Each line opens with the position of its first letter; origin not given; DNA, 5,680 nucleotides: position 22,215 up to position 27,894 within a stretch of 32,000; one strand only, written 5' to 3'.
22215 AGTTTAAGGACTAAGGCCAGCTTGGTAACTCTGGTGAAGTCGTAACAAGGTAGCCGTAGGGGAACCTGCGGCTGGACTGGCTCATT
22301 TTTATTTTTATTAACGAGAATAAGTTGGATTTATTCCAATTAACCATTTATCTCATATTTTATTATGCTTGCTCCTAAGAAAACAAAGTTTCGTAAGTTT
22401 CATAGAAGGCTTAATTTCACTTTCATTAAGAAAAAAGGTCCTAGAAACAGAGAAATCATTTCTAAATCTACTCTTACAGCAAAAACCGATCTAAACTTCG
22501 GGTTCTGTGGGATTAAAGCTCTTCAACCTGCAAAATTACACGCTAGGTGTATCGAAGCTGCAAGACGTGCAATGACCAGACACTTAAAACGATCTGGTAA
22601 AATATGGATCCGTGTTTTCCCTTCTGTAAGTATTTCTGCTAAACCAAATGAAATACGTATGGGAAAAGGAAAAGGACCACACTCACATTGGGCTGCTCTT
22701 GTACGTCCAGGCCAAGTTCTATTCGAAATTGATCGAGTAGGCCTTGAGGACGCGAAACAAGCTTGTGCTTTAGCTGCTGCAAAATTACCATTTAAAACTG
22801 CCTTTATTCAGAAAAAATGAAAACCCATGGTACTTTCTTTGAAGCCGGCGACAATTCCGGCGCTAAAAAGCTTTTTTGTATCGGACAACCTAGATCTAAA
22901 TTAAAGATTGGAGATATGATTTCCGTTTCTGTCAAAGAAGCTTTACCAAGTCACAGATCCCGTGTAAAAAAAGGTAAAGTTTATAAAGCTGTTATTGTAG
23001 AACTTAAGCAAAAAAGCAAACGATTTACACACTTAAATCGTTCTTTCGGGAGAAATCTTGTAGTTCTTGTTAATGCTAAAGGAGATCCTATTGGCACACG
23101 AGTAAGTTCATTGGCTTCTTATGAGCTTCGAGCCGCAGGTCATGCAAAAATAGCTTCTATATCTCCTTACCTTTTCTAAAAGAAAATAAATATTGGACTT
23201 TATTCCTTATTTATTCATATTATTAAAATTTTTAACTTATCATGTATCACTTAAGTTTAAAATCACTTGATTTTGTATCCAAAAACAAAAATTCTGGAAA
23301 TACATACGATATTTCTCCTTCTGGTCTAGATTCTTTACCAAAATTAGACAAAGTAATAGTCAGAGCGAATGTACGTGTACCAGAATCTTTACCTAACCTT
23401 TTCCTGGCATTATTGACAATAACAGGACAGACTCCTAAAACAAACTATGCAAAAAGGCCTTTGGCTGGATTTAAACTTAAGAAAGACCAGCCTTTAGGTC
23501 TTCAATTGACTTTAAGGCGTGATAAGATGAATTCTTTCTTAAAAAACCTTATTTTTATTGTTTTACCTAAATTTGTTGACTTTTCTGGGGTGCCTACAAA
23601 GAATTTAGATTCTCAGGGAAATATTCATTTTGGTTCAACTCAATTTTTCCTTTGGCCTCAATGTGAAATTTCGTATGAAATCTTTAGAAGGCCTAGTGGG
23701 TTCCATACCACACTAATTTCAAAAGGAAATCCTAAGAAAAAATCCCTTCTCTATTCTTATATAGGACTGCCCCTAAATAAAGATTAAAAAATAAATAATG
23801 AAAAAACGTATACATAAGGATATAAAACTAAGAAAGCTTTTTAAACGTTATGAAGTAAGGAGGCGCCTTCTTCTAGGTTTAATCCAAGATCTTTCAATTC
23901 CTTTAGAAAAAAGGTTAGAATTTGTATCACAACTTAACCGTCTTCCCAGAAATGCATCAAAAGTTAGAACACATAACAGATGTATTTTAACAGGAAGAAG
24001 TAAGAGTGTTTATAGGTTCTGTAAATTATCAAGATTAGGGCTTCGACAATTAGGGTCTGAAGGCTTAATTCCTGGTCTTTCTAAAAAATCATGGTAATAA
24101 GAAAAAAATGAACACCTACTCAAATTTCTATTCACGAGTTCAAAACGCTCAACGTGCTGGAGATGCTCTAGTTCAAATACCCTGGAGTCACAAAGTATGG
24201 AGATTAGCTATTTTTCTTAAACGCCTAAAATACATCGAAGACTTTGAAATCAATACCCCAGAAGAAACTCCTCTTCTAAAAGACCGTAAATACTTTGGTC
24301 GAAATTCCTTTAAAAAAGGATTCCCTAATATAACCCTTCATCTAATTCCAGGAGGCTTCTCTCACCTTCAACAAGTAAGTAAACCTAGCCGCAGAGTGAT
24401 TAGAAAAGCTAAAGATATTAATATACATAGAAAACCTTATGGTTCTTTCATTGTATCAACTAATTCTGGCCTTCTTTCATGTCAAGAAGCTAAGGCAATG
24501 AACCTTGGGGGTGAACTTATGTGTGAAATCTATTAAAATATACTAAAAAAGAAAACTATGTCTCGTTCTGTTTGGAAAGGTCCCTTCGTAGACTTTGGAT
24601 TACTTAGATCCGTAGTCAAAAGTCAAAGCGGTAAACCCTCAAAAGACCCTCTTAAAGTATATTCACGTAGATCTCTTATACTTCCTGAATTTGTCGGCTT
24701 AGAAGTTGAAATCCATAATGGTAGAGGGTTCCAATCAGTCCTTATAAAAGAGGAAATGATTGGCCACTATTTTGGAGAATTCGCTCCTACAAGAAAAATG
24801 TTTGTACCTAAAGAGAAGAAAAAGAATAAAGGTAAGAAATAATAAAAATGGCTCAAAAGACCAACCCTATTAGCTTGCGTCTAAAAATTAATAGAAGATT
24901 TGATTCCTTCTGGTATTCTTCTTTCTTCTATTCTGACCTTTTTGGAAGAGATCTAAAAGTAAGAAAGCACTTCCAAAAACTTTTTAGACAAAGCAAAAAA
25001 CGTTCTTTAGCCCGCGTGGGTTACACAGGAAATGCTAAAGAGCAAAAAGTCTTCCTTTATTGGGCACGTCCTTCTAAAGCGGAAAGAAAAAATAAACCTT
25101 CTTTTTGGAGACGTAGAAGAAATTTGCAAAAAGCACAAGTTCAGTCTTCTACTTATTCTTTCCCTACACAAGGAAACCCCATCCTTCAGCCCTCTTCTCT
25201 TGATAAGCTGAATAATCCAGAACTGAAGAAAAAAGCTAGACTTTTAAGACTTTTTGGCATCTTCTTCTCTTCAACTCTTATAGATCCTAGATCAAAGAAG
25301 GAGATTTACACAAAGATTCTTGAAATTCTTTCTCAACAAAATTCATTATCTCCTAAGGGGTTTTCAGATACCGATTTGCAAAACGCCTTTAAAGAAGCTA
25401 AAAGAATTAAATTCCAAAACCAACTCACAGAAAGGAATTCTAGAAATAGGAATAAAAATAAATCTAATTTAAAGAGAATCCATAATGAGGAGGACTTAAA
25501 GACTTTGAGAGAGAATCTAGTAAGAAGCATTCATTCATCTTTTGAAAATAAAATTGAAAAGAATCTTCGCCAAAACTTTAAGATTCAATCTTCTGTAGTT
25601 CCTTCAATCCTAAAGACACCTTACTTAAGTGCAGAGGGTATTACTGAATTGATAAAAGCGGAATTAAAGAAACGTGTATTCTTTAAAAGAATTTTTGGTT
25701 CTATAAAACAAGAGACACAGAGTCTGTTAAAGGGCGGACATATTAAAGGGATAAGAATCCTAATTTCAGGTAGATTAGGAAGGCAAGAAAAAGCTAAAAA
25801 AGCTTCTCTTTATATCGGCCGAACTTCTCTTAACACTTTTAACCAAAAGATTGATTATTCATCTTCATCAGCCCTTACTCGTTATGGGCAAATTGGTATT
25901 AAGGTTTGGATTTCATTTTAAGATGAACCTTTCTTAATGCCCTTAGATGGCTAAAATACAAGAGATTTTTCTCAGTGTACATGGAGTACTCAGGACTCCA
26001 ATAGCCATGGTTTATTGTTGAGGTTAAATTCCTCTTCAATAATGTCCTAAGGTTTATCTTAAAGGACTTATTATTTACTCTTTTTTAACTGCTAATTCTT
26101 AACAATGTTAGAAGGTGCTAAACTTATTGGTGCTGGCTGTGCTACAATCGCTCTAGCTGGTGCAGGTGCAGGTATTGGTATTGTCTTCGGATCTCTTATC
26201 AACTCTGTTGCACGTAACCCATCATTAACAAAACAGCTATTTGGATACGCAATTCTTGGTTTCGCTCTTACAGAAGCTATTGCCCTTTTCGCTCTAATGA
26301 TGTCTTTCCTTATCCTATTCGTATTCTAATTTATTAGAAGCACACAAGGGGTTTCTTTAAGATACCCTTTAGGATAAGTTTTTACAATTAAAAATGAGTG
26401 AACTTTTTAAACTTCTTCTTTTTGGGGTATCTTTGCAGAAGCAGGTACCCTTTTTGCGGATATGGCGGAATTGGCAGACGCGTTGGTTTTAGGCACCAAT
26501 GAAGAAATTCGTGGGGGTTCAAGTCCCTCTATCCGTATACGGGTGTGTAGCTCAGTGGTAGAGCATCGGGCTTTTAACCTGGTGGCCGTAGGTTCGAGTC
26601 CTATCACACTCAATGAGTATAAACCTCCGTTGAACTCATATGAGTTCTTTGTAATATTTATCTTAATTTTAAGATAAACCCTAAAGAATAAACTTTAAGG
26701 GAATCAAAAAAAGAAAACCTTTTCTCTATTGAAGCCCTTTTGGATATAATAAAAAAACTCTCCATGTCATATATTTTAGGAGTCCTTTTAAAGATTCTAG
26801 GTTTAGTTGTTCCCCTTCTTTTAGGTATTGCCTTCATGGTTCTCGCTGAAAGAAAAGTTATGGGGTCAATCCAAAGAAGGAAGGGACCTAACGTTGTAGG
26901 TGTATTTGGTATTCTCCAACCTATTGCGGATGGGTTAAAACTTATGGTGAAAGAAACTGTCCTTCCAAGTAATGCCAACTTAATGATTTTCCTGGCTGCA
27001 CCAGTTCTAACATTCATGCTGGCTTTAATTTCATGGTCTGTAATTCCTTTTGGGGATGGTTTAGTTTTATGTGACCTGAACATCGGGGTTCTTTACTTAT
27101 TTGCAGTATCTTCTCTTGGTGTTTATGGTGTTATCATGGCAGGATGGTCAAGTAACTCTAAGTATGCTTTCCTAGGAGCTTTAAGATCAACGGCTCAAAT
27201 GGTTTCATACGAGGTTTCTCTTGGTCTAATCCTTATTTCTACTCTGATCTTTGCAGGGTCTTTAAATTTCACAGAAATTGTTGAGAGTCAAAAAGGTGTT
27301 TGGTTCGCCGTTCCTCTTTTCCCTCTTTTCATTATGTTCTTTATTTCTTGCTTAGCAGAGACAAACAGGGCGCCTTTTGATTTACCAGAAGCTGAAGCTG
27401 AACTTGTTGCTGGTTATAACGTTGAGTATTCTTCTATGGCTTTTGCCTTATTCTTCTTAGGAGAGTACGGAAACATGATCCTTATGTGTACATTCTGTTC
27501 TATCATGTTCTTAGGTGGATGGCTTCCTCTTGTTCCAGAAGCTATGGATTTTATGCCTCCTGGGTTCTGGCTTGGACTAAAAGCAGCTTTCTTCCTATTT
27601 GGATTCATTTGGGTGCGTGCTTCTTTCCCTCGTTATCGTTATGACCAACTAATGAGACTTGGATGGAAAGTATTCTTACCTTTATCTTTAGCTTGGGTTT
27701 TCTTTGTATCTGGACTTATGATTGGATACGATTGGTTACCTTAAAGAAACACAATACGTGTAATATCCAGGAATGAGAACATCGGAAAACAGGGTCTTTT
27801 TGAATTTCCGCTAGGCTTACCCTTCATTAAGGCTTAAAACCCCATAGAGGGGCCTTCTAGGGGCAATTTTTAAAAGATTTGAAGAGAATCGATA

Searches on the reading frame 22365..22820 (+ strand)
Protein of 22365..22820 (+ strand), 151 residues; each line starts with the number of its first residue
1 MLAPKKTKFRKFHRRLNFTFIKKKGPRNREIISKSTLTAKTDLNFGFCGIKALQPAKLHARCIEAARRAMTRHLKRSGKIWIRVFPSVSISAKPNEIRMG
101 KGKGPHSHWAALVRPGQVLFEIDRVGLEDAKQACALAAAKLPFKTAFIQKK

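Call 9: search_protein_families(library=pfam, proteins=[window:22365-22820:+])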
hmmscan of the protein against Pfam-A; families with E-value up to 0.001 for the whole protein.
window:22365-22820:+ (151 aa): 1 family
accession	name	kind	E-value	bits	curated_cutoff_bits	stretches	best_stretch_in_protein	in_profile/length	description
PF00252.24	Ribosomal_L16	-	4.9e-38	130.5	27.9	1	23-148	4-132/132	Ribosomal protein L16p/L10e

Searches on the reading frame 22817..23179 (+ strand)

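Call 9: search_protein_families(library=pfam, proteins=[window:22817-23179:+])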
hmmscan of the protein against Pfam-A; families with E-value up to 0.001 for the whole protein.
window:22817-23179:+ (120 aa): 1 family
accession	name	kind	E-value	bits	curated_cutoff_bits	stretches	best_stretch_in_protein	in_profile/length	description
PF00238.24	Ribosomal_L14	-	1.8e-26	92.9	23.6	1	4-118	4-120/122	Ribosomal protein L14p/L23e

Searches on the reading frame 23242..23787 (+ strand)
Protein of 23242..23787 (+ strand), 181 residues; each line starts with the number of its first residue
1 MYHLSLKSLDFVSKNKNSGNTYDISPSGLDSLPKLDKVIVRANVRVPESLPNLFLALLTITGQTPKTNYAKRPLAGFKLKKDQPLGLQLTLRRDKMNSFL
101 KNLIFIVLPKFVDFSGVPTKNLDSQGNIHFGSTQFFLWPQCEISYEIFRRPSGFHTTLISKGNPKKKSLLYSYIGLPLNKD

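Call 9: search_protein_families(library=pfam, proteins=[window:23242-23787:+])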
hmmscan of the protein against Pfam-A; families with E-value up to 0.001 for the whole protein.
window:23242-23787:+ (181 aa): 2 families
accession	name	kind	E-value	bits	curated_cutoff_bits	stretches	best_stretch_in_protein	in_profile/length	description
PF00673.26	Ribosomal_L5_C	-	2.8e-15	56.6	27.8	1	84-175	1-91/94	ribosomal L5P family C-terminus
PF00281.24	Ribosomal_L5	-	4.8e-05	24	34.9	1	33-80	6-57/57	Ribosomal protein L5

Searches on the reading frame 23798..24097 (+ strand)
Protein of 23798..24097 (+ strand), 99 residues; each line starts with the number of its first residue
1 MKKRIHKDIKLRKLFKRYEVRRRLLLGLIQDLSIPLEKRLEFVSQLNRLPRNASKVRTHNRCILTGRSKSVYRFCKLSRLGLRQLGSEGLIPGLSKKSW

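Call 9: search_protein_families(library=pfam, proteins=[window:23798-24097:+])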
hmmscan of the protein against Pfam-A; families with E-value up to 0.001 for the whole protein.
window:23798-24097:+ (99 aa): 1 family
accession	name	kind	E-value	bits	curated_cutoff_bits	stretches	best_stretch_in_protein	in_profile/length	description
PF00253.27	Ribosomal_S14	-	5e-18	65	27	1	45-98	1-54/54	Ribosomal protein S14p/S29e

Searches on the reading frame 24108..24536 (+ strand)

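Call 10: search_protein_families(library=pfam, proteins=[window:24108-24536:+])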
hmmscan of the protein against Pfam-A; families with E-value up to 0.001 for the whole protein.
window:24108-24536:+ (142 aa): 1 family
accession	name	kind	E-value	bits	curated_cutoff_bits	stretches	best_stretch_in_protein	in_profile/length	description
PF00410.24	Ribosomal_S8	-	5.7e-21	75.2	24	1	5-142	4-126/126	Ribosomal protein S8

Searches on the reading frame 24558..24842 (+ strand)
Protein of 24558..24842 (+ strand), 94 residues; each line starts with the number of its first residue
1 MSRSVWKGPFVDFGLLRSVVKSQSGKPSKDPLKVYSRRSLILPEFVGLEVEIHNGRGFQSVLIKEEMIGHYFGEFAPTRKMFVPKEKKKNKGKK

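Call 10: search_protein_families(library=pfam, proteins=[window:24558-24842:+])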
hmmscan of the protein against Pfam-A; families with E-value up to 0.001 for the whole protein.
window:24558-24842:+ (94 aa): 1 family
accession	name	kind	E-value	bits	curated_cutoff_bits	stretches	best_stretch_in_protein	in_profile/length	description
PF00203.26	Ribosomal_S19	-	4.4e-29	100.6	27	1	3-82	1-79/81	Ribosomal protein S19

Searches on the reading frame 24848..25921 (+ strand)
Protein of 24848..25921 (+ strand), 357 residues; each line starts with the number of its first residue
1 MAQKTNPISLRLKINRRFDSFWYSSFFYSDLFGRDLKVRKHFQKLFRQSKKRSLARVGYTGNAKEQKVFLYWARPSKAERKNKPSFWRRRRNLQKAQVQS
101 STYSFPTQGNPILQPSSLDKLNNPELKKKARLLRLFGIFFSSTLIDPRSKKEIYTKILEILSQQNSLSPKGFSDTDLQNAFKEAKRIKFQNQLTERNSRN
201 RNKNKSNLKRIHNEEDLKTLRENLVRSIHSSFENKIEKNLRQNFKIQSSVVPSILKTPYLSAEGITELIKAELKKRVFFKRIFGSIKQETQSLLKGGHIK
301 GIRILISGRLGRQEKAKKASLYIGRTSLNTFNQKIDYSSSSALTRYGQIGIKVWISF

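Call 10: search_protein_families(library=pfam, proteins=[window:24848-25921:+])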
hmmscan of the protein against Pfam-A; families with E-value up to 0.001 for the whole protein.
window:24848-25921:+ (357 aa): 2 families
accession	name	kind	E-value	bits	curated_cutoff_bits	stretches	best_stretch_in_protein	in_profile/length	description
PF00189.25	Ribosomal_S3_C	-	4.9e-18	65.9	34.1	1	269-355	1-83/83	Ribosomal protein S3, C-terminal domain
PF05316.17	VAR1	-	2.1e-06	28.4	33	1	245-356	119-193/195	Mitochondrial ribosomal protein (VAR1)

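Call 19: find_homologous_proteins(query=window:24848-25921:+, max_evalue=1e-10)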
Query window:24848-25921:+ (357 aa): 279 proteins with E <= 1e-10 among 2971 candidates; the best 120 are listed.
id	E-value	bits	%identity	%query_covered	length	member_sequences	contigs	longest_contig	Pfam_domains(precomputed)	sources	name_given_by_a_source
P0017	1.2e-222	756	99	100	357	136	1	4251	PF00189.26,PF05316.18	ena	-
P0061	7.2e-175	599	78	100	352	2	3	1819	PF00189.26,PF05316.18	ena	-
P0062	9.9e-169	579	76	100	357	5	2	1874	PF00189.26,PF05316.18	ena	-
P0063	3.1e-149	515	69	100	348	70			PF00189.26,PF05316.18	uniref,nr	uniref:Small ribosomal subunit protein uS3m n=1 Tax=Chloropicon sieburthii TaxID=1764286 RepID=A0A4D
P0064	1.3e-140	486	64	100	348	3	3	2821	PF00189.26,PF05316.18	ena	-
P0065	8.7e-119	415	57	100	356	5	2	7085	PF00189.26,PF05316.18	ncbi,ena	-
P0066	1.4e-117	411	55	100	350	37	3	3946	PF00189.26,PF05316.18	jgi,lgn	jgi:ribosomal protein S3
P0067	4.6e-115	402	57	100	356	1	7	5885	PF00189.26,PF05316.18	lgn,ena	-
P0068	9.0e-115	401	56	100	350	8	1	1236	PF00189.26,PF05316.18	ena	-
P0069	3.4e-97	344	50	100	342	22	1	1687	PF00189.26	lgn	-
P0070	8.8e-41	158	36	47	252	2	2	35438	PF00189.26,PF05316.18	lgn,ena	-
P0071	3.1e-27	114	44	27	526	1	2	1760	PF00189.26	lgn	-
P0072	7.0e-26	109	38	34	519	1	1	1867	PF00189.26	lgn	-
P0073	1.2e-25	108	40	33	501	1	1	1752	PF00189.26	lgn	-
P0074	2.7e-22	97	44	28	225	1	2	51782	PF07650.24,PF00189.26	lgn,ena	-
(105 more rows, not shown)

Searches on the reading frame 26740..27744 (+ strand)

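Call 10: search_protein_families(library=pfam, proteins=[window:26740-27744:+])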
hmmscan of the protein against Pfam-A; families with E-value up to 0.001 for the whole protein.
window:26740-27744:+ (334 aa): 1 family
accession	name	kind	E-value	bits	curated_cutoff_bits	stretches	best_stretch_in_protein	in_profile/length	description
PF00146.26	NADHdh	-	1.5e-125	418.9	27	1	18-323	2-297/298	NADH dehydrogenase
